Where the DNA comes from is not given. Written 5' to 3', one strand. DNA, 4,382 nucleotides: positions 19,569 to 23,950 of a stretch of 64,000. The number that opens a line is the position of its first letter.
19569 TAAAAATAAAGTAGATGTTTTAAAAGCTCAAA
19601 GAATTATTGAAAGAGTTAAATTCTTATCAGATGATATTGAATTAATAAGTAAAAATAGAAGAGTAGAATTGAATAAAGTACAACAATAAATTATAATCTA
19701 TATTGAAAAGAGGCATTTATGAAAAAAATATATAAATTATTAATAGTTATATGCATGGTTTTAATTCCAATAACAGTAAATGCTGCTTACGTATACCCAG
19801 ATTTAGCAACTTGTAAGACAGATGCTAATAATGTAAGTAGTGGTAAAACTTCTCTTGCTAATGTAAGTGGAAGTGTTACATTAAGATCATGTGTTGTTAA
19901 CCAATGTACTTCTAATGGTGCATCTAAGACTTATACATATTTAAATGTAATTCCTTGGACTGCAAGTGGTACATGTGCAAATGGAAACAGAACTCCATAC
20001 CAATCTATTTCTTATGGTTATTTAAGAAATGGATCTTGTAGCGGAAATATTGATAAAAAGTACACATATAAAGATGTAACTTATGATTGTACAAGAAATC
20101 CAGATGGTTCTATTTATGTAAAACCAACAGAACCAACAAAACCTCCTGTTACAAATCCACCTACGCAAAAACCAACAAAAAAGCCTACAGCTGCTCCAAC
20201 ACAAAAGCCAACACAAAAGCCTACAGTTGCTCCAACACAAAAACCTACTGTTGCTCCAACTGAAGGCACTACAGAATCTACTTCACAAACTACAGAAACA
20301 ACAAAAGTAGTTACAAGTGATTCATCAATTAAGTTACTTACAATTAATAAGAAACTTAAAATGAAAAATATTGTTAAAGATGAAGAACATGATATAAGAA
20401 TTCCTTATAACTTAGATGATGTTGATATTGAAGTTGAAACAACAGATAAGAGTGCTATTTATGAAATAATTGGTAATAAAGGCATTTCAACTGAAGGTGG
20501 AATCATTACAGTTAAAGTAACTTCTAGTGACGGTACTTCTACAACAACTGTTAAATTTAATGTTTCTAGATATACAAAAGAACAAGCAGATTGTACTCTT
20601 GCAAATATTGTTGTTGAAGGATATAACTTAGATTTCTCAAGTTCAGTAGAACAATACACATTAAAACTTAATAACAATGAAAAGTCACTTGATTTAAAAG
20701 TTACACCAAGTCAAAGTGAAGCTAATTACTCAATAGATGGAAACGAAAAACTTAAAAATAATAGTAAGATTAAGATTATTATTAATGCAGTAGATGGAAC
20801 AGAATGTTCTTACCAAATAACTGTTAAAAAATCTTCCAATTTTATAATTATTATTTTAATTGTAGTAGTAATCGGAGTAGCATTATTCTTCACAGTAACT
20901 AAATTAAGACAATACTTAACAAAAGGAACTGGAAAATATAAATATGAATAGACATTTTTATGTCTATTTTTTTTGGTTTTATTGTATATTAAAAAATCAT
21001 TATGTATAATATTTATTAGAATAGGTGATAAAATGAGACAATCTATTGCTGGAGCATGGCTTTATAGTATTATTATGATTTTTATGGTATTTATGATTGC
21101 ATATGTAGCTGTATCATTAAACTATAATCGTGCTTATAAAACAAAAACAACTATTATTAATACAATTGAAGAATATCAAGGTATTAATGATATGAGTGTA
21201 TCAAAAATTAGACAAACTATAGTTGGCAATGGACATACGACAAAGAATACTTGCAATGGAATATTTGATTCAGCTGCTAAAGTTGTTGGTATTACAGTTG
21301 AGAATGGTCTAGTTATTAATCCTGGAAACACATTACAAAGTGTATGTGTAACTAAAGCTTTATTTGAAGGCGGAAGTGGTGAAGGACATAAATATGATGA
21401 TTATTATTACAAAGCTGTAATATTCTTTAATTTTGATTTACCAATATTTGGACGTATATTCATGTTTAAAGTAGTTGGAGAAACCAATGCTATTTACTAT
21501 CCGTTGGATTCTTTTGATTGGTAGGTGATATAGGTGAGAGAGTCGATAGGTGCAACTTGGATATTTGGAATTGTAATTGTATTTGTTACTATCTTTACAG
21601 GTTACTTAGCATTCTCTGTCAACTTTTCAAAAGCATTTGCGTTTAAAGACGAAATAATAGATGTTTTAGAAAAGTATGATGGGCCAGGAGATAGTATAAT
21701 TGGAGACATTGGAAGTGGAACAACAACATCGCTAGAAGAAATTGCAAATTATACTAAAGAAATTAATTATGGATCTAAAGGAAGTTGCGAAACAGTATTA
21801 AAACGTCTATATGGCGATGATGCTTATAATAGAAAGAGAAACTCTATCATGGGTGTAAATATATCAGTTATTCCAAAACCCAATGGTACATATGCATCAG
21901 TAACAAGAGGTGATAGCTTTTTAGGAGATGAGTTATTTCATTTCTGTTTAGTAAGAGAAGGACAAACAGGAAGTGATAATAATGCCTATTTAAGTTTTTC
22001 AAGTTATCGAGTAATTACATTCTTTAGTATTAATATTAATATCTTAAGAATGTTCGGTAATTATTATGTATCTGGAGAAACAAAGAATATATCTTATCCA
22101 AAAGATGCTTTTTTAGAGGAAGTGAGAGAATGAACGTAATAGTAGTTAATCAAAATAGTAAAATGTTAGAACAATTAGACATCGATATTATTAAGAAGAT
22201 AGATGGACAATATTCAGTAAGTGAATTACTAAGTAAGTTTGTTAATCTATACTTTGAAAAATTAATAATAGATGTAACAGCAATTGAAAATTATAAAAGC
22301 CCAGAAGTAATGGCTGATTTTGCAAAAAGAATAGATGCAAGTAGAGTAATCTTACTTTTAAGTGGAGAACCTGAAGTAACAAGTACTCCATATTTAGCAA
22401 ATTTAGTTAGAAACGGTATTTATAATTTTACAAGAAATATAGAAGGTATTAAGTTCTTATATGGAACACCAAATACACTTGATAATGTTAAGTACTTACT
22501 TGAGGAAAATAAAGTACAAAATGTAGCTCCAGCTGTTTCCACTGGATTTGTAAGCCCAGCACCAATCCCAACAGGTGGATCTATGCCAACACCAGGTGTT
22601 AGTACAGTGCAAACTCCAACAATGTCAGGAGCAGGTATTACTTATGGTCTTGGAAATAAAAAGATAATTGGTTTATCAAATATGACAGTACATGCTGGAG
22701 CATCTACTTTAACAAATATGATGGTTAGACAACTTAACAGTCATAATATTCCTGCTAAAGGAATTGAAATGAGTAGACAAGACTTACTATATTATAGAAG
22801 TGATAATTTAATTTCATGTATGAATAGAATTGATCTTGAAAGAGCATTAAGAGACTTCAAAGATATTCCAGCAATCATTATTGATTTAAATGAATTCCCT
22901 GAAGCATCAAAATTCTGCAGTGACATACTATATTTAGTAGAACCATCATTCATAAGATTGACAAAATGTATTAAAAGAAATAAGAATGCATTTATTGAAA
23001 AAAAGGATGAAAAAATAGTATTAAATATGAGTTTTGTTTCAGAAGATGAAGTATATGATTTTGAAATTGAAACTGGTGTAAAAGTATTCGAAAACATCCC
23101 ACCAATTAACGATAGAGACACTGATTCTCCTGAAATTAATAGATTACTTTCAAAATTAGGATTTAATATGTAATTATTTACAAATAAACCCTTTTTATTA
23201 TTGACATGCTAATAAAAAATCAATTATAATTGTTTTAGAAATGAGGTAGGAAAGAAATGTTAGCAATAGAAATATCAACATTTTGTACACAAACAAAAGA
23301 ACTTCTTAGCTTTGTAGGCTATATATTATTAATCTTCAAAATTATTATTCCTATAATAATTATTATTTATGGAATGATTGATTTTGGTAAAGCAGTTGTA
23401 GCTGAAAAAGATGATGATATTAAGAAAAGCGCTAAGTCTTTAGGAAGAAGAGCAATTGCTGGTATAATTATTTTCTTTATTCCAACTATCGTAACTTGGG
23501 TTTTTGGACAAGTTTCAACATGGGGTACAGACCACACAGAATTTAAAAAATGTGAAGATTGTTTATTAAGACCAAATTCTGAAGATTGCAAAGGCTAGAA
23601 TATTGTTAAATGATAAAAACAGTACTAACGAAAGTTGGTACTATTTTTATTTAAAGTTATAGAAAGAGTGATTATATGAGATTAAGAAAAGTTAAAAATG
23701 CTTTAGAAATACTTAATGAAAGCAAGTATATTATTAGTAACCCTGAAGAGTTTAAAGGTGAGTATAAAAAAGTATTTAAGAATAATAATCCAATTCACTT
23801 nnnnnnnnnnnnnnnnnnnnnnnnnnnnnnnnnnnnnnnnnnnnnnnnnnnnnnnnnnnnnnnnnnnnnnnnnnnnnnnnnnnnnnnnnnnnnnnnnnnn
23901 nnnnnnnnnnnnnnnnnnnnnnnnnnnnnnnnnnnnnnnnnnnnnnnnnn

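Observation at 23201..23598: Autonomously transcribed two-TM Cys-rich mini-protein behind a near-perfect consensus promoter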

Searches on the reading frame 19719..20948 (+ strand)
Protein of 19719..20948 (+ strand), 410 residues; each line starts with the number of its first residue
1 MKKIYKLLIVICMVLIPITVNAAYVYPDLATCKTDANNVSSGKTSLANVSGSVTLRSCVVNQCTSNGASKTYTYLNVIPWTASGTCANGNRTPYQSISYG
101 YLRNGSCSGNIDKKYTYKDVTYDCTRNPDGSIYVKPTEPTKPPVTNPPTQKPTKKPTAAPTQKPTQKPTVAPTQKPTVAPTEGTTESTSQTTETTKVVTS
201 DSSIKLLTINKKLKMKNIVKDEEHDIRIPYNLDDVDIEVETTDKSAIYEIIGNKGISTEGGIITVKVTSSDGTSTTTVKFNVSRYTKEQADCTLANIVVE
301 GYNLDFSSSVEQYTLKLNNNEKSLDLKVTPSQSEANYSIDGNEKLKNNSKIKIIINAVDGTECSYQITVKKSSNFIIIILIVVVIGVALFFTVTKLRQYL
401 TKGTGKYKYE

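Call 4: search_protein_families(library=pfam, proteins=[window:19719-20948:+], max_evalue=1)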
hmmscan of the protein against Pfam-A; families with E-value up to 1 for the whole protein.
window:19719-20948:+ (410 aa): 5 families
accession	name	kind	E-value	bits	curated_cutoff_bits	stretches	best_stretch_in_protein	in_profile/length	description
PF13388.11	DUF4106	-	0.00015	21.6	27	1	135-199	202-271/431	Protein of unknown function (DUF4106)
PF12733.13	Cadherin-like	-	0.00074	20.4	24.2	1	294-370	1-87/89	Cadherin-like beta sandwich domain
PF04886.17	PT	-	0.12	12.4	26.2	1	156-186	2-32/36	PT disordered repeat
PF23274.1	DUF7077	-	0.35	11.1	27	1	192-234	51-93/122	Domain of unknown function (DUF7077)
PF06333.17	Med13_C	-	0.93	9.2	26.1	0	127-209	140-221/325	Mediator complex subunit 13 C-terminal domain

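Call 5: search_protein_families(library=ncbifam, proteins=[window:19719-20948:+], max_evalue=1)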
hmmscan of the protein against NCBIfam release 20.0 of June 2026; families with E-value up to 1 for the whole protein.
window:19719-20948:+ (410 aa): 2 families
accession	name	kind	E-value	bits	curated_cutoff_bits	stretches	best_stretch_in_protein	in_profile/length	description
TIGR04526.1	predic_Ig_block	subfamily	0.0051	15.8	150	1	131-352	68-275/693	putative immunoglobulin-blocking virulence protein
NF010197.0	PRK13673.1-4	equivalog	0.064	13.5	210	1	351-393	70-112/120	hypothetical protein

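Call 63: search_protein_families(library=phrogs, proteins=[window:19719-20948:+], max_evalue=0.01)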
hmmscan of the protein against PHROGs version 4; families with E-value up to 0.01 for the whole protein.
window:19719-20948:+ (410 aa): 1 family
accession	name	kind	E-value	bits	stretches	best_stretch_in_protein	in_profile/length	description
phrog_15511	-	unknown function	0.0013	18.9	1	127-380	215-454/511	-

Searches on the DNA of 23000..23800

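Call 64: search_rna_families(source=window, start=23000, end=23800, threshold=evalue, max_evalue=1)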
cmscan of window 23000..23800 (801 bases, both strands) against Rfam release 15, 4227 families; matches with E-value up to 1: 0.
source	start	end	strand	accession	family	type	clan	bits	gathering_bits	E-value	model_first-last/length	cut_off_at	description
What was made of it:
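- Tried and rejected: Rfam scan of 23000-23800 found no RNA family (call 64).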
